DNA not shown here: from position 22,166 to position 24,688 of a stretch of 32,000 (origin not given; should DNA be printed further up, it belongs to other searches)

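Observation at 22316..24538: Surface protein built from four tandem ~100-aa modules, each bracketed by one Cys pair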

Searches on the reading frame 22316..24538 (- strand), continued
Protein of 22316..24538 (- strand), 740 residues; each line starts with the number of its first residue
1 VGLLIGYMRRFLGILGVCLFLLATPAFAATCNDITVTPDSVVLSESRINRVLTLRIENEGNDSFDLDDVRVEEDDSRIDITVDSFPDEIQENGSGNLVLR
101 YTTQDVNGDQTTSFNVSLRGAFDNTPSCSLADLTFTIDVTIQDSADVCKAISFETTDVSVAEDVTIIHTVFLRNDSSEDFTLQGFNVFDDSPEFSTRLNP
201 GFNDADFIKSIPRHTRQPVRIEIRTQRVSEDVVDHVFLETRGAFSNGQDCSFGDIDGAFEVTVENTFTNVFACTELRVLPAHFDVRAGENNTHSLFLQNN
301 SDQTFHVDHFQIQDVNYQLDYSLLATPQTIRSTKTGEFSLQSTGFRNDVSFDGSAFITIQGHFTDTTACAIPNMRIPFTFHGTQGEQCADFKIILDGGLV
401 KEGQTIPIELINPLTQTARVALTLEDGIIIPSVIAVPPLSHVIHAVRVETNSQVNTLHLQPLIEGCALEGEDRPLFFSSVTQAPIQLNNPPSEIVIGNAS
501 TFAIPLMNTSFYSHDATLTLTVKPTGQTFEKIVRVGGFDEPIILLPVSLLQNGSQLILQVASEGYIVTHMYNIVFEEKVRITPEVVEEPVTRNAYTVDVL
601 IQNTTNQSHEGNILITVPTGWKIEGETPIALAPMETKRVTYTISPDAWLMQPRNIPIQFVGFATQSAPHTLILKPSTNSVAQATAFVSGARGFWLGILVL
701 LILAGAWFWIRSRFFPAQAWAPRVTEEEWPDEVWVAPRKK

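Call 71: search_protein_families(library=ncbifam, proteins=[P0030, P0038, P0033, P0012, P0025, P0041, P0068, P0073], max_evalue=1)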
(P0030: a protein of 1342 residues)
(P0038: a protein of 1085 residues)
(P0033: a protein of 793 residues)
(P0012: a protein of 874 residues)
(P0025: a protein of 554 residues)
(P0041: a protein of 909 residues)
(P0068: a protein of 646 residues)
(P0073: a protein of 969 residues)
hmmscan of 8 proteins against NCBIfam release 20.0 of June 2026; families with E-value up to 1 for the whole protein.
P0030 (1342 aa): 0 families

P0038 (1085 aa): 5 families
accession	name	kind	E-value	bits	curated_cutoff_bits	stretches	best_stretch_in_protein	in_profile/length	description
NF012200.0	choice_anch_D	domain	0.0031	18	45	1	713-798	6-95/108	choice-of-anchor D domain-containing protein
NF041937.1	MXAN_6627.5_fam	equivalog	0.088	13.1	105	1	131-155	60-84/114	MXAN_6627.5 family MYXO-CTERM protein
NF041895.1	choice_anch_V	domain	0.5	10.4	42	1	846-931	36-115/150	choice-of-anchor V domain-containing protein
NF012211.1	tand_rpt_95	domain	0.73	9.8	90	2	276-364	2-89/98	tandem-95 repeat protein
TIGR04201.1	Myxo_Cys_RPT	repeat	0.76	10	25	0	131-150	3-22/22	Cys-rich repeat-containing protein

P0033 (793 aa): 1 family
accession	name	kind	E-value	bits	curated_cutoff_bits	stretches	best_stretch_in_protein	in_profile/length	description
NF041523.1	post_COAP_1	domain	0.24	11.9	40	0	167-198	68-99/115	post-COAP-1 domain-containing protein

P0012 (874 aa): 1 family
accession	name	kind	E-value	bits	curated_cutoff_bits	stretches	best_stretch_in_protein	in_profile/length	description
NF012200.0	choice_anch_D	domain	1.8e-06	28.4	45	1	176-246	32-101/108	choice-of-anchor D domain-containing protein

P0025 (554 aa): 2 families
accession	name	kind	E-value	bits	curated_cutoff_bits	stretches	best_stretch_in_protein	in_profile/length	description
NF012200.0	choice_anch_D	domain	1.3e-05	25.7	45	0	166-223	32-90/108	choice-of-anchor D domain-containing protein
NF041425.1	OS_HP2_seleno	subfamily_domain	0.0081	16.5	100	0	78-108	43-73/98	OS_HP2 family (seleno)protein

P0041 (909 aa): 7 families
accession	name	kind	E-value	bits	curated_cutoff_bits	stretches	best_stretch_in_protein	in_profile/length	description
TIGR02657.1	amicyanin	equivalog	1.3e-08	35.1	110.2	1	208-283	2-82/83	amicyanin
TIGR02656.1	cyanin_plasto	equivalog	9.4e-06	26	87.85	1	213-283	13-98/99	plastocyanin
NF041425.1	OS_HP2_seleno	subfamily_domain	1.4e-05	25.4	100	0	430-498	13-75/98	OS_HP2 family (seleno)protein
NF012200.0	choice_anch_D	domain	0.00013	22.5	45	2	309-371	29-92/108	choice-of-anchor D domain-containing protein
TIGR03102.1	halo_cynanin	subfamily_domain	0.0018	18.3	93.8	1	214-283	39-114/115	halocyanin domain-containing protein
TIGR02376.1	Cu_nitrite_red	equivalog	0.0086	15.4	296.3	1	218-320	60-185/326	copper-containing nitrite reductase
TIGR02375.1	pseudoazurin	equivalog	0.056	13.2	109.85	1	214-278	12-79/116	pseudoazurin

P0068 (646 aa): 1 family
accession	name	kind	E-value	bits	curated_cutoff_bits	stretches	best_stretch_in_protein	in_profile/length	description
NF033186.1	internalin_K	exception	0.0019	16.7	1100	1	490-520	516-548/604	class 1 internalin InlK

P0073 (969 aa): 1 family
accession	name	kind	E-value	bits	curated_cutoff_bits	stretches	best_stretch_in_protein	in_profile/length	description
TIGR03130.1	malonate_delta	equivalog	0.14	12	84.1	0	585-612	14-41/98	malonate decarboxylase acyl carrier protein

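Call 73: search_protein_families(library=phrogs, proteins=[window:22316-24538:-], max_evalue=0.01)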
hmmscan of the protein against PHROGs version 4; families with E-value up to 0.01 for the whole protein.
window:22316-24538:- (740 aa): 0 families

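Call 77: list_cluster_members(proteins=[P0016, P0017, P0020, P0025, P0041, P0048, P0062, P0086, P0100, P0127])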
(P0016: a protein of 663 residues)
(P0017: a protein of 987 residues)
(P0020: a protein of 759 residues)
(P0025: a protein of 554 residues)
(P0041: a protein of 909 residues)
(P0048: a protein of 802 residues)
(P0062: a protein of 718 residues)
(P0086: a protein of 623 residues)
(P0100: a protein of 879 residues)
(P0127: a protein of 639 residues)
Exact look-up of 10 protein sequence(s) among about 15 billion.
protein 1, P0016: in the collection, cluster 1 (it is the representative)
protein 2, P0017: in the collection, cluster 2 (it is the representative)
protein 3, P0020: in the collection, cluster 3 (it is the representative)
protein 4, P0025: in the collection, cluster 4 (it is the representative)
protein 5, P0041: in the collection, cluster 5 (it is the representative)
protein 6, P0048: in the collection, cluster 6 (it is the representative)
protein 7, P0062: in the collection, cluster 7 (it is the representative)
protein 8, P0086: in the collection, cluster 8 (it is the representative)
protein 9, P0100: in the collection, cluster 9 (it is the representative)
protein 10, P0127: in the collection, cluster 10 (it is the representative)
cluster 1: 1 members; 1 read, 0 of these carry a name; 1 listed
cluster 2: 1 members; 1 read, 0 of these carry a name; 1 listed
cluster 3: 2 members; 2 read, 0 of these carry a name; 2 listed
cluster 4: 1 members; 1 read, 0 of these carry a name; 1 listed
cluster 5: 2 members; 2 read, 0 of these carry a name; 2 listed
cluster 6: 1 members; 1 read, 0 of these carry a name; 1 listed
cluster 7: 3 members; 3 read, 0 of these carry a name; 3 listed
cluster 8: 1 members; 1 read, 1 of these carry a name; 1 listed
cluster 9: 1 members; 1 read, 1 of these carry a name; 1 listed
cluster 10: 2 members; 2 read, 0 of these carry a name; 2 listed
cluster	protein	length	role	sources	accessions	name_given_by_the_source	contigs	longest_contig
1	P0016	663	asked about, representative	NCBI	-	-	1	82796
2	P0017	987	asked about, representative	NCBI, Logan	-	-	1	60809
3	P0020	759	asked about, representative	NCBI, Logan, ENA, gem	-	-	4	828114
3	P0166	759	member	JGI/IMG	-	-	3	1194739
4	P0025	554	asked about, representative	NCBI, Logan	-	-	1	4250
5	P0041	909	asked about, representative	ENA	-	-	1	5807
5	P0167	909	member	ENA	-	-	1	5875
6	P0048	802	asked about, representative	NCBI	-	-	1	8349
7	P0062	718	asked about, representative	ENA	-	-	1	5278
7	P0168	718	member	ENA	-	-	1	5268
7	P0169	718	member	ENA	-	-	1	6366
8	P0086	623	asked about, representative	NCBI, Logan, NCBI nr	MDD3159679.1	MAG: hypothetical protein PHQ98_01795 [Candidatus ainarchaeum sp.] | hypothetical protein [Candidatus ainarchaeum sp.]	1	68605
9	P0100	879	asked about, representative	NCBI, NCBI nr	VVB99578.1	Uncharacterised protein [uncultured archaeon]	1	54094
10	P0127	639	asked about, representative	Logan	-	-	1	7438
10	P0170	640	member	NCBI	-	-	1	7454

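Call 78: find_encoding_contigs(protein=P0020, flank=6000, max_places=1)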
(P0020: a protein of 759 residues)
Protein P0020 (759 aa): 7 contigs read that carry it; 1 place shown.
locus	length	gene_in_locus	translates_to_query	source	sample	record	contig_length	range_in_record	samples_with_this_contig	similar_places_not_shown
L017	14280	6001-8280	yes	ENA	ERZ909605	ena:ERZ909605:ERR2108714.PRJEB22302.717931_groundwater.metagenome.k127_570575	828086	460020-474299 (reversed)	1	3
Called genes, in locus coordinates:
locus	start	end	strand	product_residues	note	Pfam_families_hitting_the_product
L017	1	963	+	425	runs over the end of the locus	PF00009:GTP_EFTU, PF01926:MMR_HSR1 (faint), PF03144:GTP_EFTU_D2, PF14578:GTP_EFTU_D4 (weak), PF03143:GTP_EFTU_D3, PF22594:GTP-eEF1A_C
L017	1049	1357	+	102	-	PF00338:Ribosomal_S10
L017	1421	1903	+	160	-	PF02502:LacAB_rpiB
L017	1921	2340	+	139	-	PF01951:Archease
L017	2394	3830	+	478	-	PF01139:RtcB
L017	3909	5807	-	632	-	PF20330:DUF6625, PF13489:Methyltransf_23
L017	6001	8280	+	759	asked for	-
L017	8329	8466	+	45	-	-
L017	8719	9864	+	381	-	PF00297:Ribosomal_L3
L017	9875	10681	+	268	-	PF00573:Ribosomal_L4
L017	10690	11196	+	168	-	PF00276:Ribosomal_L23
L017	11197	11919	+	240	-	PF00181:Ribosomal_L2_N (weak), PF03947:Ribosomal_L2_C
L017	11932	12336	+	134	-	PF00203:Ribosomal_S19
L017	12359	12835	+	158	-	PF00237:Ribosomal_L22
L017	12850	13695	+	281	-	PF07650:KH_2, PF00189:Ribosomal_S3_C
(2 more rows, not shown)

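Call 83: search_solved_structures(query=A1, max_evalue=1)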
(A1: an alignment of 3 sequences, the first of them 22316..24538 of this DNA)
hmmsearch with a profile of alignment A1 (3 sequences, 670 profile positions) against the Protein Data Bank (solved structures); distinct sequences matched with E-value up to 1: 0.
